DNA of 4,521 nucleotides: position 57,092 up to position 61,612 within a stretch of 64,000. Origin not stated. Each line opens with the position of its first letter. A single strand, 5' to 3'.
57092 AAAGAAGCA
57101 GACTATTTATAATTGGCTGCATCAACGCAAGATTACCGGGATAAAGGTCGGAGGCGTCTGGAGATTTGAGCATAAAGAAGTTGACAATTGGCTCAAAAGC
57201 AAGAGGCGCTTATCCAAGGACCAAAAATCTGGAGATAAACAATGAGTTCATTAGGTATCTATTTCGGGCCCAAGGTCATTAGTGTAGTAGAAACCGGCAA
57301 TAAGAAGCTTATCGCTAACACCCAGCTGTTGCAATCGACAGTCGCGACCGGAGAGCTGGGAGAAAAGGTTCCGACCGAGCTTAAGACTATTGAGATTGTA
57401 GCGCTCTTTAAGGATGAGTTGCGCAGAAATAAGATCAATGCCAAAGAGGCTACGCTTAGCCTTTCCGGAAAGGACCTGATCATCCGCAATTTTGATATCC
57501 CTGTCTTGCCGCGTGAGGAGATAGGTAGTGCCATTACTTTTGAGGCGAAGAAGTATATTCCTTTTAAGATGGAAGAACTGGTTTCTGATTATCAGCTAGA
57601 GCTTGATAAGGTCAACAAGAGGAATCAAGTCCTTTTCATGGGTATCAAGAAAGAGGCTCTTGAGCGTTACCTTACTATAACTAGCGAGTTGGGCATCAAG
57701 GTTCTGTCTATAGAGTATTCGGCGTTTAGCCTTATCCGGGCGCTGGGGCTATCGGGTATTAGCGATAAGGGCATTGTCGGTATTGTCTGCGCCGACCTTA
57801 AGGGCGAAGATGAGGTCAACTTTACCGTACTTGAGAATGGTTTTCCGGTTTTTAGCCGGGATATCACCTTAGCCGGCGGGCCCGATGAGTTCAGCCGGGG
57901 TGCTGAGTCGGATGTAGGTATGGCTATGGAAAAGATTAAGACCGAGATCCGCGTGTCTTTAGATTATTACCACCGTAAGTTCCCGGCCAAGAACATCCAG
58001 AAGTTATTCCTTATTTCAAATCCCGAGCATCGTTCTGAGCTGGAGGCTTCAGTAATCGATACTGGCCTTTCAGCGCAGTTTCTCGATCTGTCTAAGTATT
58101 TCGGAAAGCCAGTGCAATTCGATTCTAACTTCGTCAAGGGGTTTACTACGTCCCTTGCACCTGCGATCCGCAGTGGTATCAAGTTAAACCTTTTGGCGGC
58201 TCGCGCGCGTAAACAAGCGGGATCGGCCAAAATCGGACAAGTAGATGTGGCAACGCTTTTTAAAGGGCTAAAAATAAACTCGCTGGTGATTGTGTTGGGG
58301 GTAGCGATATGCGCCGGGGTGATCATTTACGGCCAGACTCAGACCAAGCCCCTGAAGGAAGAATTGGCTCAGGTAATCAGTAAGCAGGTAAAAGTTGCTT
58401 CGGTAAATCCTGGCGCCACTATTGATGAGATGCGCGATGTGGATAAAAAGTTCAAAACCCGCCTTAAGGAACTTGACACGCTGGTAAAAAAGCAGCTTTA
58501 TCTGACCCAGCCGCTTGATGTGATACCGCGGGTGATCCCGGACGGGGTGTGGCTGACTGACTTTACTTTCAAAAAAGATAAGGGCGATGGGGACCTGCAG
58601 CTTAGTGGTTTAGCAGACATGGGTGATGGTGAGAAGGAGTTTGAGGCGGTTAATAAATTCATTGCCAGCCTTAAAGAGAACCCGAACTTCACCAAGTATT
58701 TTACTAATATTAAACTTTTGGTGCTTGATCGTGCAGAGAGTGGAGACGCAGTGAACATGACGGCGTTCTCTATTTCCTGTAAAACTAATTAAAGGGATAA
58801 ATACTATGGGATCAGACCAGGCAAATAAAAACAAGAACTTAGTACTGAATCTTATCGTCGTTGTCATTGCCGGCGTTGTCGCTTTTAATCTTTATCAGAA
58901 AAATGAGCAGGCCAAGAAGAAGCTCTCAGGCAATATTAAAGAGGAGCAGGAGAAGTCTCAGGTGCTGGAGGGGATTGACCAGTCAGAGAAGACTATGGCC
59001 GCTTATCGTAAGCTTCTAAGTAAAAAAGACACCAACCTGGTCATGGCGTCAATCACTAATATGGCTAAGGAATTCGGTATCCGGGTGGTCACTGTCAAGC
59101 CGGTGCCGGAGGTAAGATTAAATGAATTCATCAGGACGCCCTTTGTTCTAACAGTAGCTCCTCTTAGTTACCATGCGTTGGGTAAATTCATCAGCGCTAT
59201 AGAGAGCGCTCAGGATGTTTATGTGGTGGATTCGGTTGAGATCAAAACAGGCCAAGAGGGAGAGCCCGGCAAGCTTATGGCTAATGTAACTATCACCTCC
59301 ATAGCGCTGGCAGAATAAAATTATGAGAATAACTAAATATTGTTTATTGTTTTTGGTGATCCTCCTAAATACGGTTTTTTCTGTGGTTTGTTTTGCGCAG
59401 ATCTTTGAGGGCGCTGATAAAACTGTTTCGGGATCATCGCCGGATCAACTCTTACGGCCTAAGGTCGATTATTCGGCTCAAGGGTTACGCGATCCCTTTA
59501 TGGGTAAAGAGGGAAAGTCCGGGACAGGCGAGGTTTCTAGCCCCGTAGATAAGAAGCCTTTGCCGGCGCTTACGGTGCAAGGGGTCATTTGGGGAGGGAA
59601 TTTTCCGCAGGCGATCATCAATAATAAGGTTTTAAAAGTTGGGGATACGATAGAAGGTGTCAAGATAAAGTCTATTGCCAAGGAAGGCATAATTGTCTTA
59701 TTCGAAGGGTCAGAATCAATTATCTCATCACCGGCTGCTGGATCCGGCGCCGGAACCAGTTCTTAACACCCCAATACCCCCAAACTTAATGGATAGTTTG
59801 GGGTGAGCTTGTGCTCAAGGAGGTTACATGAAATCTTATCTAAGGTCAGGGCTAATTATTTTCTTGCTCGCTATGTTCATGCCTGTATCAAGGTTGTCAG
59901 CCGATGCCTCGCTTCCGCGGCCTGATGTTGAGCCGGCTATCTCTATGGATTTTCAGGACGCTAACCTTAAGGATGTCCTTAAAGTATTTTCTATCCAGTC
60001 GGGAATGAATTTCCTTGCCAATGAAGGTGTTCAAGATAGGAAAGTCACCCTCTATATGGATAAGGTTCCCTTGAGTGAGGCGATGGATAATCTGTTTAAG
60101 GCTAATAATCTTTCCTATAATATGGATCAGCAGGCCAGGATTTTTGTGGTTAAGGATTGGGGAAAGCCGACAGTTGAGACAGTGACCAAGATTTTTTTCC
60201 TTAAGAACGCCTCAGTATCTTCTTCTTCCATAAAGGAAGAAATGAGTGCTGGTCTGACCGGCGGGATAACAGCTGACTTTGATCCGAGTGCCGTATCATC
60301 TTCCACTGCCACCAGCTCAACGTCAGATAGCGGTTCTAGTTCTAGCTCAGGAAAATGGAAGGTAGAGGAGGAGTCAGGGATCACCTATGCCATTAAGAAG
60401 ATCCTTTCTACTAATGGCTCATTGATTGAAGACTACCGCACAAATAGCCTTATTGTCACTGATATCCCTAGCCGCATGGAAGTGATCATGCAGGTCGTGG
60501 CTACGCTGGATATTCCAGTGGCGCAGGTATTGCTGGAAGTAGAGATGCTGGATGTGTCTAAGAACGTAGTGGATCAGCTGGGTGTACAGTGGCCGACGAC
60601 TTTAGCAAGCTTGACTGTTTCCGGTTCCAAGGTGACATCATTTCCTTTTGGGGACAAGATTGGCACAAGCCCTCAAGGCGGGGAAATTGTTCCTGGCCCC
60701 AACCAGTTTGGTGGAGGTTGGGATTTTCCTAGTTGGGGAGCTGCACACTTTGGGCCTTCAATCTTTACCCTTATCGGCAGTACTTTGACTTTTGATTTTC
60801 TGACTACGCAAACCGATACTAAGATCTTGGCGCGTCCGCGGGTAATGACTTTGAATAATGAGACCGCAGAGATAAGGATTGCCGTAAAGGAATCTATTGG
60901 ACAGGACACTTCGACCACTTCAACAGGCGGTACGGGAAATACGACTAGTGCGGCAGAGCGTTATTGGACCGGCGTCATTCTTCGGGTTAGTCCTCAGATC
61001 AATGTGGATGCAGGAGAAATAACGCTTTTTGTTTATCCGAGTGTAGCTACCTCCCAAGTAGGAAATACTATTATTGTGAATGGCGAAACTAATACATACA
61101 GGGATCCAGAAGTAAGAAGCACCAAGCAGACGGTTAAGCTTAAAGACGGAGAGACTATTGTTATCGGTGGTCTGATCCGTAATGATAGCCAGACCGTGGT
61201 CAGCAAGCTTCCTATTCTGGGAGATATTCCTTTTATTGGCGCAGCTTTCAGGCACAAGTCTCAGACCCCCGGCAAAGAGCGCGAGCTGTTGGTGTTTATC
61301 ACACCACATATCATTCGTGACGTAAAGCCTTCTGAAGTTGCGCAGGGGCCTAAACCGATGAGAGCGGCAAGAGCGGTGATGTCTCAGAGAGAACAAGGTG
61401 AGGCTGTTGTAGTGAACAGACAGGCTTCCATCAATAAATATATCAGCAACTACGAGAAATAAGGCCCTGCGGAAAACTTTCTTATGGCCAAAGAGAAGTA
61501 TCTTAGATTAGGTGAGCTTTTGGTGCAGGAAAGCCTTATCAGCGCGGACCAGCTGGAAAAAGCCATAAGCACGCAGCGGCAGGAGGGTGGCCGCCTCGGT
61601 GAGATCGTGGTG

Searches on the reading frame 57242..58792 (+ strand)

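Call 20: search_protein_families(library=pfam, proteins=[window:57242-58792:+], max_evalue=0.001)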
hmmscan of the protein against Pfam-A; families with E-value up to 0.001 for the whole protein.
window:57242-58792:+ (516 aa): 2 families
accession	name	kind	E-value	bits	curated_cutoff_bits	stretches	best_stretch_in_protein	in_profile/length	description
PF11104.14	PilM_2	-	2.1e-10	40.5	27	1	51-212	46-212/340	Type IV pilus assembly protein PilM;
PF05137.18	PilN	-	8.9e-09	35.7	22.8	1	425-514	3-77/78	Fimbrial assembly protein (PilN)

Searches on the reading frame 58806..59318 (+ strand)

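Call 20: search_protein_families(library=pfam, proteins=[window:58806-59318:+], max_evalue=0.001)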
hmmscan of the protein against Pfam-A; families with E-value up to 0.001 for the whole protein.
window:58806-59318:+ (170 aa): 1 family
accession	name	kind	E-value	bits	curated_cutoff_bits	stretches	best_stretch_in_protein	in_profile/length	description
PF04350.18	PilO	-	9.3e-09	36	22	1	32-164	3-139/145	Pilus assembly protein, PilO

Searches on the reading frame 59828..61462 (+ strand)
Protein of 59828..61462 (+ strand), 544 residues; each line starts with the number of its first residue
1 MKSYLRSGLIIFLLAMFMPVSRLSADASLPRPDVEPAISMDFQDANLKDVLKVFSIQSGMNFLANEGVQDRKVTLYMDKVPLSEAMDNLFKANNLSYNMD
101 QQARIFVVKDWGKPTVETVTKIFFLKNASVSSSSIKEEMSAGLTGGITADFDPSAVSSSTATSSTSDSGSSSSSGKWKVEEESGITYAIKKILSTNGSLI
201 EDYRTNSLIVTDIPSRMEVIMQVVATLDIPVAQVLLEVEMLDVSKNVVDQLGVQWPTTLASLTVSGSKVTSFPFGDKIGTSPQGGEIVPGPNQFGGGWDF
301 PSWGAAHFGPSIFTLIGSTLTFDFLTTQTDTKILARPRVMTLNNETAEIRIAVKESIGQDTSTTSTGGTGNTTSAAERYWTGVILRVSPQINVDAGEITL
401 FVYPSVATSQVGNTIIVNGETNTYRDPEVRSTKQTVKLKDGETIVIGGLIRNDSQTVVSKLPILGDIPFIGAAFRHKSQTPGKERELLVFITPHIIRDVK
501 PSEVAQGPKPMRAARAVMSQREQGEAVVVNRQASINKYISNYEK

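Call 20: search_protein_families(library=pfam, proteins=[window:59828-61462:+], max_evalue=0.001)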
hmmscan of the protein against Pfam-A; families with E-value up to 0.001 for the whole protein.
window:59828-61462:+ (544 aa): 3 families
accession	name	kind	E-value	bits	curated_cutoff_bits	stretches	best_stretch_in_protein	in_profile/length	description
PF00263.26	Secretin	-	6.9e-40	136.8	27.5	1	325-497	2-169/169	Bacterial type II and III secretion system protein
PF03958.22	Secretin_N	-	2.8e-09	37.5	28.2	1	159-233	25-69/69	Bacterial type II/III secretion system short domain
PF07660.19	STN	-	6.1e-06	26.4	28.4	1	60-108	1-50/52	Secretin and TonB N terminus short domain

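Call 66: search_protein_families(library=phrogs, proteins=[window:59828-61459:+], max_evalue=0.001)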
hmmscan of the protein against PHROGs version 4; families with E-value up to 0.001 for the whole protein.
window:59828-61459:+ (544 aa): 1 family
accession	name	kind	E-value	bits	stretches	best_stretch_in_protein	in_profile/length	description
phrog_1012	-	head and packaging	3.4e-39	135.7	1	36-497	20-401/403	assembly (protein IV of M13)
